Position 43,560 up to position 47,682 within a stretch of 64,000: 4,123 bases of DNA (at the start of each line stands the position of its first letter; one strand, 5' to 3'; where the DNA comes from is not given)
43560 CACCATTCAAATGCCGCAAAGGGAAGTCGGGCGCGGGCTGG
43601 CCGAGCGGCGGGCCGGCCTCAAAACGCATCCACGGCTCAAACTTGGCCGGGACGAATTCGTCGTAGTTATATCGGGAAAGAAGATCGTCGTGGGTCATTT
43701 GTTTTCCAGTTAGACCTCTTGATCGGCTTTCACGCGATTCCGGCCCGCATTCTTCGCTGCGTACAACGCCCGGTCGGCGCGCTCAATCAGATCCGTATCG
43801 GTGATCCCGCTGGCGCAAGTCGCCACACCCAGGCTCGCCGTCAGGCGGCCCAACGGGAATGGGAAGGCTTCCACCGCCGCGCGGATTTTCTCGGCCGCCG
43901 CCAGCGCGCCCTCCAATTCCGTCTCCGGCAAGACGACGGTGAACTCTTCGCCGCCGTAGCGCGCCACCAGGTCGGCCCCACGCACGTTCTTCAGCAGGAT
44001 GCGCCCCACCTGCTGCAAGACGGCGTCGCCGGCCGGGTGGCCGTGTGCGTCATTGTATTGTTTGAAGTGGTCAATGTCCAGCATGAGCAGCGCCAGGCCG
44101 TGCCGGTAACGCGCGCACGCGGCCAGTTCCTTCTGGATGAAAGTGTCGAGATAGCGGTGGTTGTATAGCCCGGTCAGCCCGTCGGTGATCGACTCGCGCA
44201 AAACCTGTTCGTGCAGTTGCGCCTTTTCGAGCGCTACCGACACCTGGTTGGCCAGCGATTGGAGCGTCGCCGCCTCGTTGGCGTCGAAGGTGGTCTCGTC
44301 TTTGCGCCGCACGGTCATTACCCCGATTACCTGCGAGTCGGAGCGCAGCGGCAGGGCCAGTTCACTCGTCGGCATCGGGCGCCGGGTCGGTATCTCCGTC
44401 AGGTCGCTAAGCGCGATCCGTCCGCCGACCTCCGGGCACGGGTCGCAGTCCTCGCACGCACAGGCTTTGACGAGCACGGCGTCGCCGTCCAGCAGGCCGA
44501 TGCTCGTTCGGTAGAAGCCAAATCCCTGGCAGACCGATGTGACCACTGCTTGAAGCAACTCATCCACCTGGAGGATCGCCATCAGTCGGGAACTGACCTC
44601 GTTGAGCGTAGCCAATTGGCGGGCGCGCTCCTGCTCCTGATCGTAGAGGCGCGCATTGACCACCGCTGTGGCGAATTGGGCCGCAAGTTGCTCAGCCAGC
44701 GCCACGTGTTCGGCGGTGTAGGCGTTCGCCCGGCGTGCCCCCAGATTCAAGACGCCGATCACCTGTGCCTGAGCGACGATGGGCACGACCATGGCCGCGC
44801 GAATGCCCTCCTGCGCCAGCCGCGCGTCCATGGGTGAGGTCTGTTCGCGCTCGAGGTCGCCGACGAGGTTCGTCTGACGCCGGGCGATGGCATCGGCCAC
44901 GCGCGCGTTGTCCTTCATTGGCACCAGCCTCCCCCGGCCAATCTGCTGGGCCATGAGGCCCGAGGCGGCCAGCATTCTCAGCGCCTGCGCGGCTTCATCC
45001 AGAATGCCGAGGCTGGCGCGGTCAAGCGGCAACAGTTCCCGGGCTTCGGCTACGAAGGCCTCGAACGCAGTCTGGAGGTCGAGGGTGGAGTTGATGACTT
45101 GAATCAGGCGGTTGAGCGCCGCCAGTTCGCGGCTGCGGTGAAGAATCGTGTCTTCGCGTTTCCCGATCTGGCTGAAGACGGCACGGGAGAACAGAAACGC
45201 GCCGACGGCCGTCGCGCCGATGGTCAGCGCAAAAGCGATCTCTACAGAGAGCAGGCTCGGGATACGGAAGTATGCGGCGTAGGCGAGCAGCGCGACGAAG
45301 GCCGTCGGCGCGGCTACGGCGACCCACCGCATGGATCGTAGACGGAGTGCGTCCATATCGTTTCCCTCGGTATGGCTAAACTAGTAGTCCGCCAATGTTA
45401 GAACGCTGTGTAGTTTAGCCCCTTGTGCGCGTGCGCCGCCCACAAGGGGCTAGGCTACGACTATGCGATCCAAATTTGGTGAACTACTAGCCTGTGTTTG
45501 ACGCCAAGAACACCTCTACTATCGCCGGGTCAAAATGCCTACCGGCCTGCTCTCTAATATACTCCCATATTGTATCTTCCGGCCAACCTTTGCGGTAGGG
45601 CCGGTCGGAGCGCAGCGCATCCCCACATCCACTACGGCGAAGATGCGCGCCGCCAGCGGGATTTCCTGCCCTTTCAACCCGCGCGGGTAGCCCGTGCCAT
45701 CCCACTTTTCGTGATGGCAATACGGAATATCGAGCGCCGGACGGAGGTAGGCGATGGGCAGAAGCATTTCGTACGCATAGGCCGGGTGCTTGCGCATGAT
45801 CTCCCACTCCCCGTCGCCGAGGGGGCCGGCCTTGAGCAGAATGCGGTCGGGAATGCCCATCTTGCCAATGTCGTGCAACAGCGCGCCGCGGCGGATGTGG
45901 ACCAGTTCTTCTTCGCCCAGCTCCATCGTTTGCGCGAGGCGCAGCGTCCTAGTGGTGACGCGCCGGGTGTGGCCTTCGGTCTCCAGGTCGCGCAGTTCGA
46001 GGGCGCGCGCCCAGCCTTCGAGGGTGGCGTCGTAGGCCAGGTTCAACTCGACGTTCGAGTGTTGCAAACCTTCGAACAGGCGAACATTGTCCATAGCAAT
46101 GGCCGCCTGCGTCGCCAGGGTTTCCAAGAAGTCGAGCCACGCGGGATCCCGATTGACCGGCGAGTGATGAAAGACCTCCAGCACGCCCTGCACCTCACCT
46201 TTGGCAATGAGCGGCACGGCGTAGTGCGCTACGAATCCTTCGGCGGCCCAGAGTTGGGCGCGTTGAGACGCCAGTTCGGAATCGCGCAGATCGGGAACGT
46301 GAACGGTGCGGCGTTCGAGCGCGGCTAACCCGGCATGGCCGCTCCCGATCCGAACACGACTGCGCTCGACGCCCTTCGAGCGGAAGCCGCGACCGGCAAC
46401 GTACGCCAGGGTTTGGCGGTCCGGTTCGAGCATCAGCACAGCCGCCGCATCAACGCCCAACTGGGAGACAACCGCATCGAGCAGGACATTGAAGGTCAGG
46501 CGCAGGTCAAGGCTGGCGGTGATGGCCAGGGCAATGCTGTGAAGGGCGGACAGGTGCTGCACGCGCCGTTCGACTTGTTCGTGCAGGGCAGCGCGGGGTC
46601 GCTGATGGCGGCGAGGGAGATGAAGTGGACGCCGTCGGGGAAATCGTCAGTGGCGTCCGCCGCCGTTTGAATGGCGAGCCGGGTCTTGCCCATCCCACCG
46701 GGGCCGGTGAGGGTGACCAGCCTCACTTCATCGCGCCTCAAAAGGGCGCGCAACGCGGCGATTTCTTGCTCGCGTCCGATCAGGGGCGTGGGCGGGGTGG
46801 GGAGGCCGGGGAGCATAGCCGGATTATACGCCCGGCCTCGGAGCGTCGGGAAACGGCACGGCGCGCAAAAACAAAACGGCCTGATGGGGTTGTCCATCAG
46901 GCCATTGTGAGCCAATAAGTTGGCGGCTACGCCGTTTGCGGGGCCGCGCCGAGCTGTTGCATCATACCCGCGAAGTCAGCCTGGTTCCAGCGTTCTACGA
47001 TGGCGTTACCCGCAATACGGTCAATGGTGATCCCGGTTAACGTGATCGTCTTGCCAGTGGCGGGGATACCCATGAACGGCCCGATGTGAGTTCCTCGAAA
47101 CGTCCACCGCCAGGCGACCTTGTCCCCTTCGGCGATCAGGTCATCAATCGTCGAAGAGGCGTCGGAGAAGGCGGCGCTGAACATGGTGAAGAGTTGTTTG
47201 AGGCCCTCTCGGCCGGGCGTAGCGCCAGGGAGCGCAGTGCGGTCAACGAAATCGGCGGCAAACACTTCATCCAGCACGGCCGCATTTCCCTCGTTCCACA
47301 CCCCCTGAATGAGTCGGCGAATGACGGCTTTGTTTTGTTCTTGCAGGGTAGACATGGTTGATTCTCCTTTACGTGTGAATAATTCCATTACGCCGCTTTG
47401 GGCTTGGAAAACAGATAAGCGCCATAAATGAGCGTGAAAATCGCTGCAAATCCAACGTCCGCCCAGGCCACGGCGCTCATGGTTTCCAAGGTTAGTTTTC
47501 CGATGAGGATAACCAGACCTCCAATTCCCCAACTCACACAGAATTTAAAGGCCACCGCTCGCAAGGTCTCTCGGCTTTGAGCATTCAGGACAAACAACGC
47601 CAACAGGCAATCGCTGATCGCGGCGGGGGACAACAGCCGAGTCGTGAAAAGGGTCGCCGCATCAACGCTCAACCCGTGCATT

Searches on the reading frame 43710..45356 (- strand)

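Call 64: search_protein_families(library=pfam, proteins=[window:43710-45356:-], max_evalue=0.00001)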
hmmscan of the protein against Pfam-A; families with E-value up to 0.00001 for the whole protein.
window:43710-45356:- (548 aa): 4 families
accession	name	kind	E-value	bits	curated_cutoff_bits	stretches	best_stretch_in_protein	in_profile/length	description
PF00990.26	GGDEF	-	5.4e-47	160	23.8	1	390-541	2-161/161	Diguanylate cyclase, GGDEF domain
PF13185.12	GAF_2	-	1.3e-30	106.8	28.6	2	92-232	2-135/136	GAF domain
PF01590.32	GAF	-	2.9e-26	93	22.4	2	93-232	1-133/133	GAF domain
PF13492.12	GAF_3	-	3e-18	66.9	27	2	98-232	6-127/129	GAF domain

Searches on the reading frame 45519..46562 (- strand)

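Call 64: search_protein_families(library=pfam, proteins=[window:45519-46562:-], max_evalue=0.00001)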
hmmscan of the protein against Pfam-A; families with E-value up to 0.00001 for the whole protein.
window:45519-46562:- (347 aa): 5 families
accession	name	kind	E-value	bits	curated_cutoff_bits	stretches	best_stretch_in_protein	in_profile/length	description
PF13487.12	HD_5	-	7.4e-27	94.6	27.2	1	186-312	5-134/170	HD domain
PF01966.28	HD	-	1.2e-17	64.7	22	1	197-312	3-111/116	HD domain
PF13185.12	GAF_2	-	3.7e-17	63.3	28.6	1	19-158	3-136/136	GAF domain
PF01590.32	GAF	-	1.8e-16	61.3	22.4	1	19-157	1-133/133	GAF domain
PF13492.12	GAF_3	-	1.2e-11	45.5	27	1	23-159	5-129/129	GAF domain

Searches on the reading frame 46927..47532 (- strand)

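Call 65: search_protein_families(library=pfam, proteins=[window:46927-47532:-], max_evalue=0.00001)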
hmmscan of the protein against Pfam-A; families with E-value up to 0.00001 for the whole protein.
window:46927-47532:- (201 aa): 2 families
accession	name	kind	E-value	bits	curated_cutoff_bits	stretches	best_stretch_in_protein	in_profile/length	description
PF07366.18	SnoaL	-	8.3e-38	129.5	28.4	1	70-194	2-126/126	SnoaL-like polyketide cyclase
PF12680.13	SnoaL_2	-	1.7e-21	77.1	27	1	71-180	1-101/102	SnoaL-like domain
